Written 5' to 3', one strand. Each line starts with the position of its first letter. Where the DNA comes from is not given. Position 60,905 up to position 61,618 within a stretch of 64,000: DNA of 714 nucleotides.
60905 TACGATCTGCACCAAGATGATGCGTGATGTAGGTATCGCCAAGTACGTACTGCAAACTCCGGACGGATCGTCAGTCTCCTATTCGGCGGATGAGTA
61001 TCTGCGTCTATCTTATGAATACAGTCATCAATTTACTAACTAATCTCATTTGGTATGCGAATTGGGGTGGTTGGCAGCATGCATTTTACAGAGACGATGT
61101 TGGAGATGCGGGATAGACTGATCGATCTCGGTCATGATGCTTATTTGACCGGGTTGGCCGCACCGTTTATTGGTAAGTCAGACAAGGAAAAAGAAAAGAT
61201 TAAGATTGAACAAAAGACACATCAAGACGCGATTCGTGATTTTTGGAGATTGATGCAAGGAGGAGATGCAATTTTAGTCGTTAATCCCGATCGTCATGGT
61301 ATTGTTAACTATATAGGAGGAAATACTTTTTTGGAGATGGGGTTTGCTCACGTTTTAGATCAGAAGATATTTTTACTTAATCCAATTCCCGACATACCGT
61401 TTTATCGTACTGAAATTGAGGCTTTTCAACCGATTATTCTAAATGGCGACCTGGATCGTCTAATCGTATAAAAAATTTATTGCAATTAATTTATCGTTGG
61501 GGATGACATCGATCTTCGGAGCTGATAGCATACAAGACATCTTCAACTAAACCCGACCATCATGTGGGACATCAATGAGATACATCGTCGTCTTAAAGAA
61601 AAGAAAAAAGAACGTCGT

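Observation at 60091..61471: Coupled MazG-like / dCMP-deaminase / nucleoside-2-deoxyribosyltransferase(DNPH1)-like operon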

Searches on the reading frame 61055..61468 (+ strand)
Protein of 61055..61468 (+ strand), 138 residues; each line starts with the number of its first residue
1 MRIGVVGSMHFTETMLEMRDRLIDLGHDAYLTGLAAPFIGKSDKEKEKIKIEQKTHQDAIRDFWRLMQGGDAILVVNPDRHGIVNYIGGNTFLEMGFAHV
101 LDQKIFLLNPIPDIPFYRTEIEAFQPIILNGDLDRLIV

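Call 6: search_protein_families(library=pfam, max_evalue=1, proteins=[window:61055-61468:+])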
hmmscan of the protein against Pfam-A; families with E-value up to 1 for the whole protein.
seq(138 aa): 1 family
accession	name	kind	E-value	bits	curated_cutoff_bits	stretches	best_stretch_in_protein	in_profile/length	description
PF03146.21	NtA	-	0.065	13.5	25.1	0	96-135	82-109/115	Agrin NtA domain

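Call 7: search_protein_families(library=ncbifam, max_evalue=1, proteins=[window:61055-61468:+])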
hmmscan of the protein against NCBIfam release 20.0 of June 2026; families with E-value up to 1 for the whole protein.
seq(138 aa): 0 families
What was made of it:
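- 61055..61471 (+): g3: 138-aa member of an unannotated, highly conserved Patescibacteria/DPANN family with an NDT-like fold; GenBank A2480_03275. No Pfam or NCBIfam hit (calls 6, 7).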

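Call 9: search_solved_structures(query=window:61055-61468:+, max_evalue=10, show_alignments=3)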
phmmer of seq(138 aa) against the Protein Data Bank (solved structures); distinct sequences matched with E-value up to 10: 2.
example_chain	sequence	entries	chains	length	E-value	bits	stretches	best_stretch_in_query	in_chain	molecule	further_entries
5cm6_A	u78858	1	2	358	0.25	14.7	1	64-97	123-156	TRAP dicarboxylate transporter-DctP subunit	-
8clk_D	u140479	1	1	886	0.91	12.9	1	73-118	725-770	General transcription factor 3C polypeptide 3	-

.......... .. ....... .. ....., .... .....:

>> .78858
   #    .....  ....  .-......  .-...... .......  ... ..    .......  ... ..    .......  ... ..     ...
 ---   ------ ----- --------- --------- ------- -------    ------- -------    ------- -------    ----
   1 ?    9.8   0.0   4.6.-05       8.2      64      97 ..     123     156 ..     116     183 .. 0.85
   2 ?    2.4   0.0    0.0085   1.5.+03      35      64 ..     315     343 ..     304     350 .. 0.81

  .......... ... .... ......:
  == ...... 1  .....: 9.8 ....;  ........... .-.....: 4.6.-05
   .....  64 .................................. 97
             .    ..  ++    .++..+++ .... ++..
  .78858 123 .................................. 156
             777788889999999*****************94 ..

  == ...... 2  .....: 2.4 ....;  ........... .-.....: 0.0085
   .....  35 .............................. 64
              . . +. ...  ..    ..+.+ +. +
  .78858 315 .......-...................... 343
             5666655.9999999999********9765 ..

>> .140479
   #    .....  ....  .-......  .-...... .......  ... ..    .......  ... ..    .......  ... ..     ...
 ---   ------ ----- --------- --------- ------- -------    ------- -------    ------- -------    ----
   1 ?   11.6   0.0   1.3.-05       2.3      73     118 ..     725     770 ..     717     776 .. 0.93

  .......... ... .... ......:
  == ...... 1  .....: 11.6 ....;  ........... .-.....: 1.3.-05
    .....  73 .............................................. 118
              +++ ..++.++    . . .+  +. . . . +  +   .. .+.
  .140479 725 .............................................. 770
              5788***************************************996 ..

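Call 12: find_homologous_proteins(query=window:61055-61468:+, max_evalue=0.001)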
Query seq(138 aa) (138 aa): 4452 proteins with E <= 0.001 among 4475 candidates; the best 120 are listed.
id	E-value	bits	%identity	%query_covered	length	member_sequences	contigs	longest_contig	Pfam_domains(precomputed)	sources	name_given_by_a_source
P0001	8.9e-82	290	100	94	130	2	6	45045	-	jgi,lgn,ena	-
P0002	3.3e-71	256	84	99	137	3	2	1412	-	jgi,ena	-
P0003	2.1e-70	253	79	99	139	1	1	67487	-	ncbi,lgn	ncbi:MAG: hypothetical protein ABIJ46_03900 [bacterium]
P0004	1.3e-65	238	76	99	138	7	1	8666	-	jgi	jgi:hypothetical protein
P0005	1.4e-64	234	77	97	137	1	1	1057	-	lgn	-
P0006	1.7e-64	234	74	97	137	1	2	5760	-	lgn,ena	-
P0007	2.9e-64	233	77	96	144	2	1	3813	-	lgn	-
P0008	3.7e-64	233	74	96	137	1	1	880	-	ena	-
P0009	6.9e-64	232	75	96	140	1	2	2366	-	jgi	jgi:hypothetical protein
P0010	7.6e-64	232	73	99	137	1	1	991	-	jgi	-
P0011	9.4e-64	232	73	99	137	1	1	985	-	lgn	-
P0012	9.6e-64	232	73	99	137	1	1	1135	-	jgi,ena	-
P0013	1.2e-63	231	75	99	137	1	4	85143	-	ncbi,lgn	-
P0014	1.2e-63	231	72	99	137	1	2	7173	-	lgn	-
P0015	1.6e-63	231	70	99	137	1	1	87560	-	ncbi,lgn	-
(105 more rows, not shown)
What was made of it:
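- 61055..61471 (+): 4,452 homologues at about 70% identity (call 12).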

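Call 13: find_encoding_contigs(protein=P0001, flank=5000, max_places=4)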
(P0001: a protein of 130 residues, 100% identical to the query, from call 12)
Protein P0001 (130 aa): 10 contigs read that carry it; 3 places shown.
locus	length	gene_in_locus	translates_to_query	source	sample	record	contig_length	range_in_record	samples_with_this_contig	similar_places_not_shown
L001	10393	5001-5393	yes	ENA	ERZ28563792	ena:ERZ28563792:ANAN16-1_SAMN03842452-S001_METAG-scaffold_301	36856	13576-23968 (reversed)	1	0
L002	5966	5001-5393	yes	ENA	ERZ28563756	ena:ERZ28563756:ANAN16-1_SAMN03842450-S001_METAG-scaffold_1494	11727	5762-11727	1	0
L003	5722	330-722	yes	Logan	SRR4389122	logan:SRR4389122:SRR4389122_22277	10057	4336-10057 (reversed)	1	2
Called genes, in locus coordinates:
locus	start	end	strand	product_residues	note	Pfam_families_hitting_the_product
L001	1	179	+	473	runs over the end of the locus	-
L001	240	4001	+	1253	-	-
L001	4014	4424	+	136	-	-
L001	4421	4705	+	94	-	-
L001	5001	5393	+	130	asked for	-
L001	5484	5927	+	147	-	-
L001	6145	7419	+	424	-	-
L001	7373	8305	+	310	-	-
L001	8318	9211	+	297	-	PF07549:Sec_GG, PF02355:SecD_SecF_C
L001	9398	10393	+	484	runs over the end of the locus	PF26449:DUF8128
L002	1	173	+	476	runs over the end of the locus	-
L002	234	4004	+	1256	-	-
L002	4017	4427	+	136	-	-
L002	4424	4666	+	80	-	-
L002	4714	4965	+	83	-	-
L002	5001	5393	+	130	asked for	-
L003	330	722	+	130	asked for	-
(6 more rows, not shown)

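Call 14: find_encoding_contigs(protein=P0003, flank=5000, max_places=3)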
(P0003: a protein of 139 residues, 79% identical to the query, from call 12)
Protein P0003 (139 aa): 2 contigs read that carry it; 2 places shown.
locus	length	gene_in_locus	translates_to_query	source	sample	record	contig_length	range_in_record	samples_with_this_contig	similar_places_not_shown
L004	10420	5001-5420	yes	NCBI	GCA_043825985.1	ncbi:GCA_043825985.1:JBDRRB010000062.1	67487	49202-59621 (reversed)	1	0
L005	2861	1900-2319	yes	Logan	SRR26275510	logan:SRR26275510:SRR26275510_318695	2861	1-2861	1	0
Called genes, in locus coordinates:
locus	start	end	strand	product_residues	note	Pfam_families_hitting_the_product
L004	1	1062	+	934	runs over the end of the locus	PF07517:SecA_DEAD, PF01043:SecA_PP_bind, PF21090:P-loop_SecA, PF07516:SecA_SW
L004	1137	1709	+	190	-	PF01928:CYTH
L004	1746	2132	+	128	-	PF00383:dCMP_cyt_deam_1, PF26947:CDL (weak)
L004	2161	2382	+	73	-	PF07866:DUF1653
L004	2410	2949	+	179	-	PF00293:NUDIX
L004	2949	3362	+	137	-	-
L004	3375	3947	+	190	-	PF01931:NTPase_I-T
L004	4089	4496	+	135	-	-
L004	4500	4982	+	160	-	PF00383:dCMP_cyt_deam_1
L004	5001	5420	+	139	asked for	-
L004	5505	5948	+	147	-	-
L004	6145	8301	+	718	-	PF21760:SecD_1st, PF13616:Rotamase_3, PF00639:Rotamase, PF13616:Rotamase_3, PF00639:Rotamase, PF22599:SecDF_P1_head, PF02355:SecD_SecF_C, PF03176:MMPL, +1 more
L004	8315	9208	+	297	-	PF07549:Sec_GG (weak), PF02355:SecD_SecF_C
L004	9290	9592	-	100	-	-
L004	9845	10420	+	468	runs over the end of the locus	PF26449:DUF8128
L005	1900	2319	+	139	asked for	-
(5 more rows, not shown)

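Call 21: find_related_loci(query=A1, collection=genome_contigs, flank=6000)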
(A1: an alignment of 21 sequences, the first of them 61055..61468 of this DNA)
Query A1 (138 aa) in genome_contigs; peptide patterns used: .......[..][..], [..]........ (x = any residue, [..] = any of these).
484 stretches matched a pattern; 477 encode a relative of the query (tblastn E <= 1e-3); the best 80 are kept; 80 distinct loci.
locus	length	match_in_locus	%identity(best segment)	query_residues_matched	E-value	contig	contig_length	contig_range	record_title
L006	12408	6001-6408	79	1-136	7e-74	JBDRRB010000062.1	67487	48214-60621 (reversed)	MAG: bacterium isolate MEGAHIT-group-2.75 k141_1004943, whole genome shotgun sequence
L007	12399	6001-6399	75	1-133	7e-69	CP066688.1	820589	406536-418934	MAG: Candidatus Daviesbacteria bacterium isolate NC_groundwater_497_Ag_S-0.1um_39_22 chromosome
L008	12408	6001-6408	75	1-136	1e-68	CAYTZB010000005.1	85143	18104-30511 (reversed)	MAG TPA_asm: uncultured Gammaproteobacteria bacterium isolate binchicken_co134_900 genome assembly, contig: NODE_664_len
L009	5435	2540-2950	72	1-137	4e-68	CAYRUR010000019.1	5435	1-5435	MAG TPA_asm: uncultured Gammaproteobacteria bacterium isolate SRP144015_co1_42 genome assembly, contig: NODE_6199_length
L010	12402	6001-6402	75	1-134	1e-67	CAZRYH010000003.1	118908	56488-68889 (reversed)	MAG TPA_asm: uncultured Gammaproteobacteria bacterium isolate SRP263991_co1_300 genome assembly, contig: NODE_80_length_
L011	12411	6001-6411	69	1-137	1e-67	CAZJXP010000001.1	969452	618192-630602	MAG TPA_asm: uncultured Methanosarcinales archaeon isolate SRP292972_co2_156 genome assembly, contig: NODE_1_length_9694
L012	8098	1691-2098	71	1-136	3e-67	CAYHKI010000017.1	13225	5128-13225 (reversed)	MAG TPA_asm: uncultured Gammaproteobacteria bacterium isolate ERP119705_co13_618 genome assembly, contig: NODE_5877_leng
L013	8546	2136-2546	69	1-137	2e-67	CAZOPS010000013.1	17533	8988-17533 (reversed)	MAG TPA_asm: uncultured Candidatus Saccharibacteria bacterium isolate SRP141376_co2_359 genome assembly, contig: NODE_65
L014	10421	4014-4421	73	1-136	2e-67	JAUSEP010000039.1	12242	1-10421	MAG: Candidatus Berkelbacteria bacterium isolate E14_maxbin.210 E14_k141_56421, whole genome shotgun sequence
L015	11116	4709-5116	72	1-136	7e-67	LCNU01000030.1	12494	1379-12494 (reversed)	MAG: Candidatus Amesbacteria bacterium GW2011_GWC1_47_15 UX86_C0030, whole genome shotgun sequence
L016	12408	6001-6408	70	1-136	7e-67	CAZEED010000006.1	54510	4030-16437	MAG TPA_asm: uncultured Candidatus Saccharibacteria bacterium isolate SRP300315_co1_141 genome assembly, contig: NODE_29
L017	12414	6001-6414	72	1-138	1e-66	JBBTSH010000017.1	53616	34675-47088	MAG: Patescibacteria group bacterium isolate H43-bin068_1 H43_bin068_1_000000000017, whole genome shotgun sequence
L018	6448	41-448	71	1-136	1e-66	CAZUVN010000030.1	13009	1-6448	MAG TPA_asm: uncultured Candidatus Peribacteria bacterium isolate SRP329715_co2_80 genome assembly, contig: NODE_8944_le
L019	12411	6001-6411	68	1-137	1e-66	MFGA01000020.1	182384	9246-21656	MAG: Candidatus Falkowbacteria bacterium RIFOXYA2_FULL_38_12 rifoxya2_full_scaffold_72, whole genome shotgun sequence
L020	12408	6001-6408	71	1-136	8e-66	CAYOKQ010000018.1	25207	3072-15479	MAG TPA_asm: uncultured Methanosarcinales archaeon isolate binchicken_co125_1105 genome assembly, contig: NODE_3882_leng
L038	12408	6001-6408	68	1-136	3e-64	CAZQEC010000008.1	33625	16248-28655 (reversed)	MAG TPA_asm: uncultured Candidatus Saccharibacteria bacterium isolate SRP178908_co1_324 genome assembly, contig: NODE_71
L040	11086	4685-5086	68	1-134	3e-63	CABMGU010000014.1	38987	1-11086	uncultured archaeon isolate LFW-252_3 genome assembly, contig: LFW2523_21, whole genome shotgun sequence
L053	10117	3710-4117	66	1-136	1e-62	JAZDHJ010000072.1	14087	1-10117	MAG: Candidatus Uhrbacteria bacterium isolate MEGAHIT-group-0.317 k141_21207251, whole genome shotgun sequence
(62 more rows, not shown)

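Call 25: predict_structure(alignment_id=A1)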
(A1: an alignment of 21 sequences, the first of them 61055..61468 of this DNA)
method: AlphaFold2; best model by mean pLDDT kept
length: 138 residues; sequences in the alignment: 21
mean_pLDDT: 89.6   pTM: 0.85
mean pLDDT of the five models: 89.6, 89.2, 88.2, 86.9, 86.0
residues with pLDDT >= 90: 77; 70-90: 58; 50-70: 3; < 50: 0
segments of 3 or more residues with pLDDT < 50: none
pLDDT, mean of each block of 10 residues (from residue 1): 93 95 96 84 87 74 86 95 89 94 96 87 93 84
secondary structure, 60 per line:
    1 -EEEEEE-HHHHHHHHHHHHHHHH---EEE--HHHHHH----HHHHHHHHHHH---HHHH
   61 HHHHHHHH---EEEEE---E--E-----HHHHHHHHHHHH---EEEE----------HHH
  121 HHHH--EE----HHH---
elements in order: E2-7 H9-24 E28-30 H33-38 H43-53 H57-68 E72-76 H89-100 E104-107 H118-124
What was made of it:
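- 61055..61471 (+): AF2 pLDDT 89.6 (call 25).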

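Call 29: fold_search(model_id=the predicted structure, library=pdb)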
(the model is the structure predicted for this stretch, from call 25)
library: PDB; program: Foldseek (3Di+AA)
matches with E <= 10: 996; with E <= 0.001: 1
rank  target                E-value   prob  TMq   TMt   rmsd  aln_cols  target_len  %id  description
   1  7o62_D                8.1e-04  1.00  0.56  0.61   4.8       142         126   18  Crystal structure of a 2`-deoxyribosyltransferase from the psychrophilic bacterium Desulfotalea psychrophila. (released 2021-10-20)
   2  4jen_C                1.8e-03  1.00  0.58  0.69   3.5       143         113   11  Structure of Clostridium botulinum CMP N-glycosidase, BcmB (released 2013-09-11)
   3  8of6_I                1.9e-03  1.00  0.57  0.54   6.6       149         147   11  Structure of YtoQ (released 2024-03-27)
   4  1s2d_A                2.5e-03  0.99  0.49  0.42   6.1       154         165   11  Purine 2'-Deoxyribosyl complex with arabinoside: Ribosylated Intermediate (AraA) (released 2004-03-30)
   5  2a0k_A                4.0e-03  1.00  0.47  0.42   5.1       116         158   16  Crystal structure of Nucleoside 2-deoxyribosyltransferase from Trypanosoma brucei at 1.8 A resolution (released 2005-07-26)
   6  8of6_A                4.8e-03  1.00  0.57  0.54   6.5       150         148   12  Structure of YtoQ (released 2024-03-27)
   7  1s2d_B                4.8e-03  0.98  0.48  0.41   7.1       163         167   10  Purine 2'-Deoxyribosyl complex with arabinoside: Ribosylated Intermediate (AraA) (released 2004-03-30)
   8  2zki_A                5.2e-03  0.92  0.42  0.32   8.1       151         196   14  Crystal structure of hypothetical Trp repressor binding protein from Sul folobus tokodaii (ST0872) (released 2008-04-22)
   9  4ljk_G                5.5e-03  0.99  0.49  0.34   7.1       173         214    9  Structural insights into the unique single-stranded DNA binding mode of DNA processing protein A from Helicobacter pyl (released 2014-01-01)
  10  9i58_B                5.9e-03  0.98  0.47  0.49   6.5       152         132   15  Crystal structure of DNPH1 bound by compound 31. (released 2025-11-12)
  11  7m5h_B                7.2e-03  0.97  0.44  0.39   8.9       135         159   14  Crystal structure of conserved protein from Enterococcus faecalis V583 (released 2021-04-07)
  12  8rpt_A                7.7e-03  0.98  0.51  0.52   6.3       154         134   18  Crystal structure of human DNPH1 mutant- D80A (released 2024-11-20)
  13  2zki_D                7.7e-03  0.90  0.43  0.33   7.8       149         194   13  Crystal structure of hypothetical Trp repressor binding protein from Sul folobus tokodaii (ST0872) (released 2008-04-22)
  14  4ljk_F                8.2e-03  0.99  0.50  0.34   7.2       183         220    9  Structural insights into the unique single-stranded DNA binding mode of DNA processing protein A from Helicobacter pyl (released 2014-01-01)
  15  8rqd_A                8.8e-03  0.99  0.54  0.54   5.4       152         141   16  Crystal structure of human DNPH1 mutant-Y24F (released 2024-11-20)
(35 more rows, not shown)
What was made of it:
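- Closest known: Nucleoside 2-deoxyribosyltransferase / DNPH1 / BcmB-MilB superfamily. Same: g3 shares the flavodoxin-like fold (Foldseek top hits, call 29).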

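Call 44: search_protein_families(library=pfam, alignment_id=A5, max_evalue=0.001)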
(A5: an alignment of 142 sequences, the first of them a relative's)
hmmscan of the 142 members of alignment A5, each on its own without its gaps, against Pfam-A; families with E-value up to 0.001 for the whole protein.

A. member 1, L007:4908-5645:+ (246 aa): 0 families

B. families by the number of members that match (of 142 scanned): 156 families (the first 25 are shown)
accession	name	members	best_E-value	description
PF00293.34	NUDIX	12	2.4e-26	NUDIX domain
PF05014.21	Nuc_deoxyrib_tr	5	8e-18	Nucleoside 2-deoxyribosyltransferase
PF01966.28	HD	3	4e-11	HD domain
PF01261.30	AP_endonuc_2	3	1.4e-10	Xylose isomerase-like TIM barrel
PF00534.26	Glycos_transf_1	2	3.9e-34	Glycosyl transferases group 1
PF22599.2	SecDF_P1_head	2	8.2e-30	SecDF, P1 head subdomain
PF07866.17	DUF1653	2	1e-28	Protein of unknown function (DUF1653)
PF13692.12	Glyco_trans_1_4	2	1.8e-26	Glycosyl transferases group 1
PF17191.10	RecG_wedge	2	2.7e-24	RecG wedge domain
PF01230.28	HIT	2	6.5e-23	HIT domain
PF21760.3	SecD_1st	2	1.2e-20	Protein translocase subunit SecDF, P1 domain, N-terminal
PF02355.23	SecD_SecF_C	2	3.6e-16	Protein export membrane protein SecD/SecF, C-terminal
PF13439.12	Glyco_transf_4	2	3.9e-15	Glycosyltransferase Family 4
PF13529.12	Peptidase_C39_2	2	1.1e-13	Peptidase_C39 like family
PF11969.13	DcpS_C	2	2.1e-13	Scavenger mRNA decapping enzyme C-term binding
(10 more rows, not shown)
